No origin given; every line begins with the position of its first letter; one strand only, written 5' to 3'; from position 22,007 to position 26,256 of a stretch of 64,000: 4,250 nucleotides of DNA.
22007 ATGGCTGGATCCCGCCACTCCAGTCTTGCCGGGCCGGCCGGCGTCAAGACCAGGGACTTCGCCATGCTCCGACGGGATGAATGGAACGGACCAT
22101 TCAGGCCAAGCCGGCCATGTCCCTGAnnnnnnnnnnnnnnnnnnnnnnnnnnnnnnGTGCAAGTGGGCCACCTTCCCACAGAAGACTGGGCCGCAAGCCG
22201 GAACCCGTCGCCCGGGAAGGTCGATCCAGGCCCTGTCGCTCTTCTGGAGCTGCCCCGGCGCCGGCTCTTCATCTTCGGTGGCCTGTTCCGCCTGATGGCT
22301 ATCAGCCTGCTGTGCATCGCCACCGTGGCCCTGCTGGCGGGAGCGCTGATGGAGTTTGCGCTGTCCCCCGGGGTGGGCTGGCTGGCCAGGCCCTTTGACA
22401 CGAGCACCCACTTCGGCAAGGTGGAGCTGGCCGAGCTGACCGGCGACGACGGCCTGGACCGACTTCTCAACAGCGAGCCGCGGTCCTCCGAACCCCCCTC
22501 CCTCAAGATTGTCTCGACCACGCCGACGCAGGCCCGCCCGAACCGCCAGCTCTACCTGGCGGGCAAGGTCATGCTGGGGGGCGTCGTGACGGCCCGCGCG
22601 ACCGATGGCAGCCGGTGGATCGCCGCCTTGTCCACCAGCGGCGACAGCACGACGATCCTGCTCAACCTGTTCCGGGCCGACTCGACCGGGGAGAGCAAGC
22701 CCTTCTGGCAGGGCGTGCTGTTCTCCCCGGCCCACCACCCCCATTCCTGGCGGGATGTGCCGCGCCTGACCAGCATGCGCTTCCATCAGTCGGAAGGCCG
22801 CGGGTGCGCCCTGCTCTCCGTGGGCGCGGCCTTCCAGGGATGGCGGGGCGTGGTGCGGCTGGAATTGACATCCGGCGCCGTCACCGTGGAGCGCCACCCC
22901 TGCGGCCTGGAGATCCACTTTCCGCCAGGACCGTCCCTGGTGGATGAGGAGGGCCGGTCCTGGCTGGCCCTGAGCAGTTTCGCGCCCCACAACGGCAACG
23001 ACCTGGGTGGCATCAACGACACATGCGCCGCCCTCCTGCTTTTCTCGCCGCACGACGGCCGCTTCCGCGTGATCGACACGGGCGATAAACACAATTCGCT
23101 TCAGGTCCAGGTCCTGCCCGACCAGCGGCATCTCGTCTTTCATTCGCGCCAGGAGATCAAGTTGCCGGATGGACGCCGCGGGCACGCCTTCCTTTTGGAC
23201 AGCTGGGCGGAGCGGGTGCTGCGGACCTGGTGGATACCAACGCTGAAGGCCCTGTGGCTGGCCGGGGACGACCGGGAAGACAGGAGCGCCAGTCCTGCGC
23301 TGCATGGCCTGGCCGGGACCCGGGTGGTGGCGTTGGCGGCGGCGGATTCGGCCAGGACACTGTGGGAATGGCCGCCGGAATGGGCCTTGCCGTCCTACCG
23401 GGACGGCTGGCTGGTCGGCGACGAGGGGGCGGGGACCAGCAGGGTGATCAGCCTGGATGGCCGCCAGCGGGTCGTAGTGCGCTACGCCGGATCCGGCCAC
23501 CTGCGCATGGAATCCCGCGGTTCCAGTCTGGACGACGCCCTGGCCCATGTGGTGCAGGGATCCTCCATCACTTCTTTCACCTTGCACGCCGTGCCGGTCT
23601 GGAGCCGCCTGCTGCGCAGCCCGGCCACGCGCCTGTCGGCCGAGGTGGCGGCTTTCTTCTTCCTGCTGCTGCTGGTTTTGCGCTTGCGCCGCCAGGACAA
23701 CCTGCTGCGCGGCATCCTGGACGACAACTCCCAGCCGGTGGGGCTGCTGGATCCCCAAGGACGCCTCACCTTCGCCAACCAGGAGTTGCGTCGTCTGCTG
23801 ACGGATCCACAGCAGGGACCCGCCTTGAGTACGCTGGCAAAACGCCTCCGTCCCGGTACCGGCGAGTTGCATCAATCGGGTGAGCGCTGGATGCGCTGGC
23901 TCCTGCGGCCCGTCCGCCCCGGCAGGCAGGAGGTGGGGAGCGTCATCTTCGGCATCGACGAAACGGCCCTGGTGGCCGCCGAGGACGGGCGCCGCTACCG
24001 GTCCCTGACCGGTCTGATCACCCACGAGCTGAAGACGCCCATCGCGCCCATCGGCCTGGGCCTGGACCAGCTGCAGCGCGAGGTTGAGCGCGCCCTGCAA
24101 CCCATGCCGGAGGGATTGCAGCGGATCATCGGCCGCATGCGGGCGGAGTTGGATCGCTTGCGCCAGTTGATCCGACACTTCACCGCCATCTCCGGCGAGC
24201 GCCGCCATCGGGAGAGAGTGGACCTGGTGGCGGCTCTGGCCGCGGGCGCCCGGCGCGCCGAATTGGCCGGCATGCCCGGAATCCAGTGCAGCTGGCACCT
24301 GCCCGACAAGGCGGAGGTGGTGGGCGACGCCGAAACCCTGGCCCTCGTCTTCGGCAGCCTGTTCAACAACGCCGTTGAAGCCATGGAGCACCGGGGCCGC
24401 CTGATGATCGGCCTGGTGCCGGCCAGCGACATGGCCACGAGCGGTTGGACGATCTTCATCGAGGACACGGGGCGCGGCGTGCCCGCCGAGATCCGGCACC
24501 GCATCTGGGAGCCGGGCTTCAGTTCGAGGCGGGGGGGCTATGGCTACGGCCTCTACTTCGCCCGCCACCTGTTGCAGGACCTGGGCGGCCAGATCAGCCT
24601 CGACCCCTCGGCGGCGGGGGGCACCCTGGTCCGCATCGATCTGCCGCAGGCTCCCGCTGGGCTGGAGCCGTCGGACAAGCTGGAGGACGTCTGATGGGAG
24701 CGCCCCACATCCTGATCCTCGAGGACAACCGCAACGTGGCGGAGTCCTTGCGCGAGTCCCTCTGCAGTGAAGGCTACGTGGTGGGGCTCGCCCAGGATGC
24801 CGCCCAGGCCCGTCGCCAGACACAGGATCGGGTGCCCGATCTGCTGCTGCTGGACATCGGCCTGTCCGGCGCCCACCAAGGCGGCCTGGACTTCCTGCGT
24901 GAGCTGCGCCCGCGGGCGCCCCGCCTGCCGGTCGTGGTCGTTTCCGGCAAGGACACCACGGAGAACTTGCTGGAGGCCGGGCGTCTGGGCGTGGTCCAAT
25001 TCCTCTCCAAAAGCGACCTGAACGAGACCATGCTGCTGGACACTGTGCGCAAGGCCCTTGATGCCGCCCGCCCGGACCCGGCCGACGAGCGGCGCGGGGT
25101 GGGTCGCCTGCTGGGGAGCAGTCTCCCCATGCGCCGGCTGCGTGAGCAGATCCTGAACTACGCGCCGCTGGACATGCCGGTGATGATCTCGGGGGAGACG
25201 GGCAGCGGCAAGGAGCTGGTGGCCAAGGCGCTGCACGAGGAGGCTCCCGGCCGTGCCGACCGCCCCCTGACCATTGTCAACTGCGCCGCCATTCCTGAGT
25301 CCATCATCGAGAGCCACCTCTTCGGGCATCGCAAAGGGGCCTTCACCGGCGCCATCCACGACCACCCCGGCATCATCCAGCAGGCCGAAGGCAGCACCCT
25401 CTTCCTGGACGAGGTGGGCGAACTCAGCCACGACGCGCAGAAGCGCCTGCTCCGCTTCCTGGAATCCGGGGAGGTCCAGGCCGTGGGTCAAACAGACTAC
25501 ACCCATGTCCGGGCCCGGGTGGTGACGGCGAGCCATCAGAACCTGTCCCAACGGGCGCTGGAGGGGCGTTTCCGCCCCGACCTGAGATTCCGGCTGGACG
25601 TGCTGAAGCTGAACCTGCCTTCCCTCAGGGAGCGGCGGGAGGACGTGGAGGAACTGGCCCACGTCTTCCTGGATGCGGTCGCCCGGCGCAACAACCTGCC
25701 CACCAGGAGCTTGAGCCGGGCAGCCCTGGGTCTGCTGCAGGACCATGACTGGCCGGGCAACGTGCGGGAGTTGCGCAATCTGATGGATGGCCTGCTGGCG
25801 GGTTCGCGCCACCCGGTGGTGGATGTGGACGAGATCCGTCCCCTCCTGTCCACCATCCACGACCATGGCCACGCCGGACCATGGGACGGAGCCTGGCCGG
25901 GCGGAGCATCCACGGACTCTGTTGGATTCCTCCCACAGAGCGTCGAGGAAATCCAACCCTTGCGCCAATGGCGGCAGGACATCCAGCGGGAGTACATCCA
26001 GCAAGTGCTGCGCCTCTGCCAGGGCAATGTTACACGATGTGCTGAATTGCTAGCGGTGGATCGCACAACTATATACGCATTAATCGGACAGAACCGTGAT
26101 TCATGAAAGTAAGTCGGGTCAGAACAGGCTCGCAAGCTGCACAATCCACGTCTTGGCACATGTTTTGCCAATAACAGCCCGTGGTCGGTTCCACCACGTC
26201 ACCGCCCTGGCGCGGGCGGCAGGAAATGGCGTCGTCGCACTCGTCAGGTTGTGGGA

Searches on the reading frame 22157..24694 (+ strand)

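Call 27: search_protein_families(library=pfam, proteins=[window:22157-24694:+], max_evalue=0.0001)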
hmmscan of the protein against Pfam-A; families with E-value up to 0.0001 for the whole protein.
window:22157-24694:+ (845 aa): 2 families
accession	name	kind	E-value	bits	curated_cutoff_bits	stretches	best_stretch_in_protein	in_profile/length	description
PF02518.31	HATPase_c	-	4.3e-16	59.8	26.4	1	723-832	1-110/111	Histidine kinase-, DNA gyrase B-, and HSP90-like ATPase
PF00512.31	HisKA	-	4.4e-06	27.1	26.9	1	620-675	8-57/66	His Kinase A (phospho-acceptor) domain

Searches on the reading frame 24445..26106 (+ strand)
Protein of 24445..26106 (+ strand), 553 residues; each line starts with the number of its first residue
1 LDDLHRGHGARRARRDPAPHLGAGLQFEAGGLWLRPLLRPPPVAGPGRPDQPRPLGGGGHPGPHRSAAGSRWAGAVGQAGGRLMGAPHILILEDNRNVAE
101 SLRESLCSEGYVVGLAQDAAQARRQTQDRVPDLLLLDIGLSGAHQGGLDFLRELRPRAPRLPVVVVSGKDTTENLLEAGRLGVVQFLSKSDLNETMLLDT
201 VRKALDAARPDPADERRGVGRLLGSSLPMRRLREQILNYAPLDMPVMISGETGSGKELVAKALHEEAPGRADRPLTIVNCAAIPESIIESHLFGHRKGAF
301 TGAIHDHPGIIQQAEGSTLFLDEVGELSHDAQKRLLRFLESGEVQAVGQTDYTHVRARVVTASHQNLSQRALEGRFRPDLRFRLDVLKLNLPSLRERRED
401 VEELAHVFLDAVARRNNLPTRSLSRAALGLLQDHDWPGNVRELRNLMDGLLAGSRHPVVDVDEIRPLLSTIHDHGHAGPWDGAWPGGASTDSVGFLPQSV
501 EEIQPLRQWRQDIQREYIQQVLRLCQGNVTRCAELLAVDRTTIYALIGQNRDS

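Call 27: search_protein_families(library=pfam, proteins=[window:24445-26106:+], max_evalue=0.0001)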
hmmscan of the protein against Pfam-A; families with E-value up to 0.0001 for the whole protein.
window:24445-26106:+ (553 aa): 8 families
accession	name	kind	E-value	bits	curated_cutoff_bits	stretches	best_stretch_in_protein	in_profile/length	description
PF00158.32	Sigma54_activat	-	4.4e-56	189.6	20.2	1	223-389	2-167/168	Sigma-54 interaction domain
PF14532.12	Sigma54_activ_2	-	6.5e-21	75.4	25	1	223-394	1-138/138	Sigma-54 interaction domain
PF25601.1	AAA_lid_14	-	6.7e-20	71.2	27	1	395-473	1-79/87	AAA+ ATPase lid domain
PF00072.30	Response_reg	-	1.2e-19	71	30.2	1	89-190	1-100/111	Response regulator receiver domain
PF02954.25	HTH_8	-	1.7e-07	31.3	22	1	512-544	4-36/42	Bacterial regulatory protein, Fis family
PF07728.20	AAA_5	-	7.6e-06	26.4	22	1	245-361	1-119/139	AAA domain (dynein-related subfamily)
PF01078.27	Mg_chelatase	-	3.2e-05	23.9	20.3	0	247-362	26-153/207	Magnesium chelatase, subunit ChlI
PF07724.20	AAA_2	-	4.9e-05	23.9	27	0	246-346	6-106/166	AAA domain (Cdc48 subfamily)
